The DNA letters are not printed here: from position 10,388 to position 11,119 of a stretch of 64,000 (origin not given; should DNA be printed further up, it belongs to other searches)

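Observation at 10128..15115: Cellulose-synthase-like module bcsA (tandem PilZ) - bcsG - secreted orf - dgkA with no bcsB in the window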

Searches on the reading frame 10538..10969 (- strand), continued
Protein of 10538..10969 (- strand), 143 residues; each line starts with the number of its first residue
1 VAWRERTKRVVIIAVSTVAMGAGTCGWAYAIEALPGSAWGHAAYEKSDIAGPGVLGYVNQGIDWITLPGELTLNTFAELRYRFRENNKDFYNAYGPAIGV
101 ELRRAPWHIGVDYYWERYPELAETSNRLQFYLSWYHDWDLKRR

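Call 42: find_encoding_contigs(protein=P0187, flank=10000, max_places=2)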
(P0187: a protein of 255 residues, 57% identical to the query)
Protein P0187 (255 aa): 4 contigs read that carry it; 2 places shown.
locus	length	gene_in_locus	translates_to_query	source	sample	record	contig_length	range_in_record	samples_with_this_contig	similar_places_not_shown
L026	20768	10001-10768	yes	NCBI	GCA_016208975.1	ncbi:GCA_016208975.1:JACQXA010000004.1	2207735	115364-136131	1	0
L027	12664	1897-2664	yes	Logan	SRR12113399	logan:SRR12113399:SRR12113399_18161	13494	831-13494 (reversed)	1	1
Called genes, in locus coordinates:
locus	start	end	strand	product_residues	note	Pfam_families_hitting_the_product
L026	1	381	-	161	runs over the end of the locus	PF00333:Ribosomal_S5, PF03719:Ribosomal_S5_C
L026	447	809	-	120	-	PF00861:Ribosomal_L18p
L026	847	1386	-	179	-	PF00347:Ribosomal_L6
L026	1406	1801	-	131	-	PF00410:Ribosomal_S8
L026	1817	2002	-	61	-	PF00253:Ribosomal_S14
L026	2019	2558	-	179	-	PF00281:Ribosomal_L5, PF00673:Ribosomal_L5_C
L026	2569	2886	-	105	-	PF00467:KOW, PF17136:ribosomal_L24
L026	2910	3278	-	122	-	PF00238:Ribosomal_L14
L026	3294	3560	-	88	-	PF00366:Ribosomal_S17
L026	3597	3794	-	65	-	PF00831:Ribosomal_L29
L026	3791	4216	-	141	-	PF00252:Ribosomal_L16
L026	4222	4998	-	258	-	PF07650:KH_2, PF00189:Ribosomal_S3_C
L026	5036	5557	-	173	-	PF00237:Ribosomal_L22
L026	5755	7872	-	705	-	PF01564:Spermine_synth, PF13649:Methyltransf_25 (weak)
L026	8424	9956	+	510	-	PF11658:CBP_BcsG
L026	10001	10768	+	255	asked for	-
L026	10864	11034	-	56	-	-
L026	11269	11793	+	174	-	PF01327:Pep_deformylase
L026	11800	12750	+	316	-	PF00551:Formyl_trans_N, PF02911:Formyl_trans_C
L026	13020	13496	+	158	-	PF02661:Fic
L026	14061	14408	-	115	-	PF01713:Smr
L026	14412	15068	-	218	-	PF04493:Endonuclease_5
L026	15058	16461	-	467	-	PF13231:PMT_2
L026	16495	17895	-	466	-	PF00890:FAD_binding_2 (weak), PF01266:DAO, PF01494:FAD_binding_3 (weak), PF01593:Amino_oxidase, PF01946:Thi4 (weak), PF07992:Pyr_redox_2 (weak), PF12831:FAD_oxidored, PF13450:NAD_binding_8, +1 more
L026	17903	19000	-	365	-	-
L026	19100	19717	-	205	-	-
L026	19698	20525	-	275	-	PF03239:FTR1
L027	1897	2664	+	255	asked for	-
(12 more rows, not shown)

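Call 45: predict_structure(alignment_id=A3)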
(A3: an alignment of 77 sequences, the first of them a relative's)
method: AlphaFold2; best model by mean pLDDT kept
length: 258 residues; sequences in the alignment: 77
mean_pLDDT: 94.1   pTM: 0.82
mean pLDDT of the five models: 94.1, 94.0, 93.6, 92.8, 92.1
residues with pLDDT >= 90: 220; 70-90: 32; 50-70: 6; < 50: 0
segments of 3 or more residues with pLDDT < 50: none
pLDDT, mean of each block of 10 residues (from residue 1): 91 91 82 98 91 98 96 97 90 98 98 95 97 86 84 98 92 98 98 97 91 98 98 94 98 93
secondary structure, 60 per line:
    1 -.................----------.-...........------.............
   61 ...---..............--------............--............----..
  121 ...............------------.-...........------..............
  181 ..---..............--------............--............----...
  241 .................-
elements in order: H2-18 E31-41 E48-63 E67-80 E89-100 E103-114 E119-135 E150-160 E167-182 E186-199 E208-219 E222-233 E238-254

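Call 59: search_protein_representatives(alignment_id=A2)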
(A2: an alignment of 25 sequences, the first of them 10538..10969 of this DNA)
Query: 25 sequences, 145 profile positions. Proteins with E-value up to 0.001 (for the whole library): 198; up to 1e-10: 137; up to 1e-30: 53. The best 150 are listed.
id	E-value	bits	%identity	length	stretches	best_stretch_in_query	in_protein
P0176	5.4e-94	327.7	-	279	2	28-144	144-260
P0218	3.7e-73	260.1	-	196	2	29-144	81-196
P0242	3.3e-69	247.3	-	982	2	31-144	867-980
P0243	5.5e-69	246.6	-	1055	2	28-143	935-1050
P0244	2.9e-67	241.0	-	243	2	36-145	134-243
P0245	1.6e-66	238.6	-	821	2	32-144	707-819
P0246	7.7e-66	236.4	-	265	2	24-145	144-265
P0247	2.8e-64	231.3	-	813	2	33-144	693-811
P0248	6.7e-63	226.9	-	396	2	28-144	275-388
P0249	7.9e-62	223.4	-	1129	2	24-143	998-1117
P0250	3.3e-60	218.1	-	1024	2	31-143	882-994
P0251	4.6e-60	217.7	-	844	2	31-143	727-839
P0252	8.3e-60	216.8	-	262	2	33-144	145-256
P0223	9.7e-60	216.6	-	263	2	32-143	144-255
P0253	5.5e-59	214.2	-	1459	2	33-140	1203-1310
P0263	3.1e-54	198.8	-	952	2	32-143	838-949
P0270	2.0e-47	176.7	-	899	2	29-143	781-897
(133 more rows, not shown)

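Call 60: search_protein_families(library=pfam, proteins=[P0242, P0243, P0245, P0249, P0250, P0251, P0253, P0263, P0270], max_evalue=0.00001)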
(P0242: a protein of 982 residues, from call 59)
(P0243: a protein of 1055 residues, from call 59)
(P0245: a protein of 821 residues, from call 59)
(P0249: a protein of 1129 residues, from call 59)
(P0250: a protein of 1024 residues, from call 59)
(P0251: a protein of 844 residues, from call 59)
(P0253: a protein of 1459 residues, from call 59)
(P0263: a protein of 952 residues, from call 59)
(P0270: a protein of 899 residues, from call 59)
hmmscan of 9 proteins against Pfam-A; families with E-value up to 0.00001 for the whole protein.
P0242 (982 aa): 11 families
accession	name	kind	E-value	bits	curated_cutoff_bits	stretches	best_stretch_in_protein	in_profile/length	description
PF14559.12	TPR_19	-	1.5e-24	86.5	25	0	163-214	4-55/68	Tetratricopeptide repeat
PF12895.13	ANAPC3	-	3.9e-22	78.8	27.2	0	152-208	26-80/82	Anaphase-promoting complex, cyclosome, subunit 3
PF07719.23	TPR_2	-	1.8e-12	46.8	27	0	692-723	3-34/34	Tetratricopeptide repeat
PF13428.12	TPR_14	-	1.5e-09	38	23.5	0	692-726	3-37/44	Tetratricopeptide repeat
PF13432.12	TPR_16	-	2.7e-09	37.7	32.7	0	413-461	7-55/65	Tetratricopeptide repeat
PF25064.1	ARM_TT21_5th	-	1.3e-08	35.6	27.8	0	520-575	10-65/117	TT21 fifth ARM repeats domain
PF24575.1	TPR_Slam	-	2.6e-08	34.7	35.2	0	139-238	4-101/104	Surface lipoprotein assembly modifier, N-terminal TPR repeats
PF23914.1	TPR_CcmH_CycH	-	7.5e-08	32.8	42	0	140-177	111-148/158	Cytochrome c-type biogenesis protein H TPR domain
PF13174.12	TPR_6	-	3.2e-07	31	26.3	0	157-181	7-32/33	Tetratricopeptide repeat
PF00515.34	TPR_1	-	1e-06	28.7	27.8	0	691-723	2-34/34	Tetratricopeptide repeat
PF13424.12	TPR_12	-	1.2e-06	29.1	30.1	0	660-718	11-73/77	Tetratricopeptide repeat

P0243 (1055 aa): 6 families
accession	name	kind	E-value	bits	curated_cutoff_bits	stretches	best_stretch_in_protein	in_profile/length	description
PF12895.13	ANAPC3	-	6.8e-18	65.2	27.2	0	581-649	13-81/82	Anaphase-promoting complex, cyclosome, subunit 3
PF14559.12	TPR_19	-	1e-15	58.2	25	0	603-647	3-48/68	Tetratricopeptide repeat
PF13432.12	TPR_16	-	2.4e-11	44.3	32.7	0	596-646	2-53/65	Tetratricopeptide repeat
PF13428.12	TPR_14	-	9.7e-10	38.6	23.5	0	770-809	2-41/44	Tetratricopeptide repeat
PF07719.23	TPR_2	-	2.6e-09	36.9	27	0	769-802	1-34/34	Tetratricopeptide repeat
PF23914.1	TPR_CcmH_CycH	-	3.4e-07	30.7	42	0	577-625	107-155/158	Cytochrome c-type biogenesis protein H TPR domain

P0245 (821 aa): 8 families
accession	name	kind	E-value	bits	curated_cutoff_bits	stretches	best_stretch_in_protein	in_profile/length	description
PF14559.12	TPR_19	-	1.4e-21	77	25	1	119-169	2-52/68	Tetratricopeptide repeat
PF13432.12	TPR_16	-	9e-18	64.8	32.7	1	249-297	2-50/65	Tetratricopeptide repeat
PF12895.13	ANAPC3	-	1.4e-14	54.6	27.2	0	115-167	30-81/82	Anaphase-promoting complex, cyclosome, subunit 3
PF07719.23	TPR_2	-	4.3e-13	48.7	27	0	353-382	4-33/34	Tetratricopeptide repeat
PF13174.12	TPR_6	-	2.1e-12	47.2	26.3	0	143-168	1-26/33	Tetratricopeptide repeat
PF13428.12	TPR_14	-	6e-12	45.4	23.5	0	355-391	6-42/44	Tetratricopeptide repeat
PF23914.1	TPR_CcmH_CycH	-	6.9e-10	39.4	42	0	190-277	71-154/158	Cytochrome c-type biogenesis protein H TPR domain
PF13424.12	TPR_12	-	1.9e-07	31.6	30.1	0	497-559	9-75/77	Tetratricopeptide repeat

P0249 (1129 aa): 11 families
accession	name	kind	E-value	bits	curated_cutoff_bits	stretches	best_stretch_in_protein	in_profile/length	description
PF12895.13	ANAPC3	-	8.7e-29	100.1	27.2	0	524-595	9-79/82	Anaphase-promoting complex, cyclosome, subunit 3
PF14559.12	TPR_19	-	2.4e-28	98.7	25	0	73-126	1-53/68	Tetratricopeptide repeat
PF07719.23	TPR_2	-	5.3e-15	54.7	27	0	826-858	2-34/34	Tetratricopeptide repeat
PF13428.12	TPR_14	-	3.8e-12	46.1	23.5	0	826-866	2-42/44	Tetratricopeptide repeat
PF13174.12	TPR_6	-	1.2e-11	44.9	26.3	0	648-678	1-31/33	Tetratricopeptide repeat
PF13432.12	TPR_16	-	3e-11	44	32.7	0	67-125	1-58/65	Tetratricopeptide repeat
PF09613.16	HrpB1_HrpK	-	3.7e-09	36.8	29.3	0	522-605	29-112/126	Bacterial type III secretion protein (HrpB1_HrpK)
PF23914.1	TPR_CcmH_CycH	-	1.8e-07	31.6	42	0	524-566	107-149/158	Cytochrome c-type biogenesis protein H TPR domain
PF13374.12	TPR_10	-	2.8e-07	30.8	27.5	0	540-557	4-21/42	Tetratricopeptide repeat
PF00515.34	TPR_1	-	2.8e-07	30.5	27.8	0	826-858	2-34/34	Tetratricopeptide repeat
PF13424.12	TPR_12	-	3.6e-07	30.7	30.1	0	792-853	8-73/77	Tetratricopeptide repeat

P0250 (1024 aa): 13 families
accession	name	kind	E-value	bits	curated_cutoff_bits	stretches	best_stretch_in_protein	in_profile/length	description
PF14559.12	TPR_19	-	2.6e-25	89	25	0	77-127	5-55/68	Tetratricopeptide repeat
PF12895.13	ANAPC3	-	3.8e-18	66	27.2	0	608-684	2-78/82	Anaphase-promoting complex, cyclosome, subunit 3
PF07719.23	TPR_2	-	2.5e-17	61.9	27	0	706-737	2-33/34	Tetratricopeptide repeat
PF13432.12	TPR_16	-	5.4e-16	59.1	32.7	0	710-748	2-40/65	Tetratricopeptide repeat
PF13428.12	TPR_14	-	2.2e-13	49.9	23.5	0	706-746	2-42/44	Tetratricopeptide repeat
PF23914.1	TPR_CcmH_CycH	-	3.8e-12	46.7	42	0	592-650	84-142/158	Cytochrome c-type biogenesis protein H TPR domain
PF25064.1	ARM_TT21_5th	-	8e-12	45.9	27.8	0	101-163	5-67/117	TT21 fifth ARM repeats domain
PF13424.12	TPR_12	-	2.4e-09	37.7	30.1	0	576-623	26-73/77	Tetratricopeptide repeat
PF00515.34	TPR_1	-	4.3e-08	33.1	27.8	0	66-90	4-28/34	Tetratricopeptide repeat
PF13176.12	TPR_7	-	5.2e-07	29.7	27.9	0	466-481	9-24/36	Tetratricopeptide repeat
PF24575.1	TPR_Slam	-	6.7e-07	30.1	35.2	0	597-648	50-100/104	Surface lipoprotein assembly modifier, N-terminal TPR repeats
PF13174.12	TPR_6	-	8.9e-07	29.6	26.3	0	98-126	1-29/33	Tetratricopeptide repeat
PF14561.12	TPR_20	-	4.3e-06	27.4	25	0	413-457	13-57/90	Tetratricopeptide repeat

P0251 (844 aa): 7 families
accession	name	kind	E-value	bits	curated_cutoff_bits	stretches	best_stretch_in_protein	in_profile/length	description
PF13432.12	TPR_16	-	3.7e-20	72.4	32.7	1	484-545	3-64/65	Tetratricopeptide repeat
PF14559.12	TPR_19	-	3.8e-20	72.4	25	1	490-546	3-59/68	Tetratricopeptide repeat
PF12895.13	ANAPC3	-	1.8e-17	63.9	27.2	0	464-537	9-81/82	Anaphase-promoting complex, cyclosome, subunit 3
PF13428.12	TPR_14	-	3.1e-15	55.6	23.5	0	517-549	6-38/44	Tetratricopeptide repeat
PF07719.23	TPR_2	-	1.2e-10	41.1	27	0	484-510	7-33/34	Tetratricopeptide repeat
PF13174.12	TPR_6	-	5.5e-08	33.4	26.3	0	155-183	1-29/33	Tetratricopeptide repeat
PF24575.1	TPR_Slam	-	1.9e-06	28.7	35.2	0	468-501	71-104/104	Surface lipoprotein assembly modifier, N-terminal TPR repeats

P0253 (1459 aa): 15 families
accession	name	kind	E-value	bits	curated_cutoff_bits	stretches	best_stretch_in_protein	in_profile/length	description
PF14559.12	TPR_19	-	7.1e-55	183.7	25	2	300-355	2-57/68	Tetratricopeptide repeat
PF12895.13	ANAPC3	-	2.4e-38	130.7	27.2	0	854-925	11-81/82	Anaphase-promoting complex, cyclosome, subunit 3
PF07719.23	TPR_2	-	3.1e-32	108.4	27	0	433-459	3-29/34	Tetratricopeptide repeat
PF00515.34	TPR_1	-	3.2e-29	100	27.8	0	433-454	3-24/34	Tetratricopeptide repeat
PF13174.12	TPR_6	-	1.3e-27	94.9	26.3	0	433-459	2-29/33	Tetratricopeptide repeat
PF13432.12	TPR_16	-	1.9e-26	92.6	32.7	0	438-493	4-59/65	Tetratricopeptide repeat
PF13428.12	TPR_14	-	2e-25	87.1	23.5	0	802-831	4-33/44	Tetratricopeptide repeat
PF13424.12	TPR_12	-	1.4e-20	73.6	30.1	0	1041-1093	8-68/77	Tetratricopeptide repeat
PF23914.1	TPR_CcmH_CycH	-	7e-14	52.4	42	0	295-388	56-149/158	Cytochrome c-type biogenesis protein H TPR domain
PF13176.12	TPR_7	-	9.8e-09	35.1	27.9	0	910-932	9-33/36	Tetratricopeptide repeat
PF01535.26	PPR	-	1.1e-08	35.2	25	0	906-925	6-25/31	PPR repeat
PF20308.4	TPR-S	-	1.2e-08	35.9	27.6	0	1052-1108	2-56/102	Tetratricopeptide Repeats-Sensor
PF25063.1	ARM_TT21_C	-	1.7e-08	35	35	0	273-379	4-114/209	Tetratricopeptide repeat protein 21 C-terminal ARM domain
PF13181.12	TPR_8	-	3.6e-07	30.3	25.7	0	1039-1068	4-33/34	Tetratricopeptide repeat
PF13374.12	TPR_10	-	5.7e-06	26.6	27.5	0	1069-1092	1-24/42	Tetratricopeptide repeat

P0263 (952 aa): 5 families
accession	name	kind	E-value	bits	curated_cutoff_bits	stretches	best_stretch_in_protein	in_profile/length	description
PF12895.13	ANAPC3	-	2.7e-14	53.7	27.2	0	465-536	8-78/82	Anaphase-promoting complex, cyclosome, subunit 3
PF14559.12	TPR_19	-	7.2e-10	39.5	25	0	602-645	6-49/68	Tetratricopeptide repeat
PF13432.12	TPR_16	-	2.7e-09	37.7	32.7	0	597-645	7-55/65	Tetratricopeptide repeat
PF05036.18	SPOR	-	8.8e-09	36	21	1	29-93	3-69/76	SPOR domain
PF09613.16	HrpB1_HrpK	-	9.9e-06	25.7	29.3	0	565-618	23-76/126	Bacterial type III secretion protein (HrpB1_HrpK)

P0270 (899 aa): 2 families
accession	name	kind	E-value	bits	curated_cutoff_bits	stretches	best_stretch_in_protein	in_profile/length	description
PF13424.12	TPR_12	-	2.7e-07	31.1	30.1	0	543-583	36-76/77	Tetratricopeptide repeat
PF07719.23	TPR_2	-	1.9e-06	28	27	0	553-585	2-34/34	Tetratricopeptide repeat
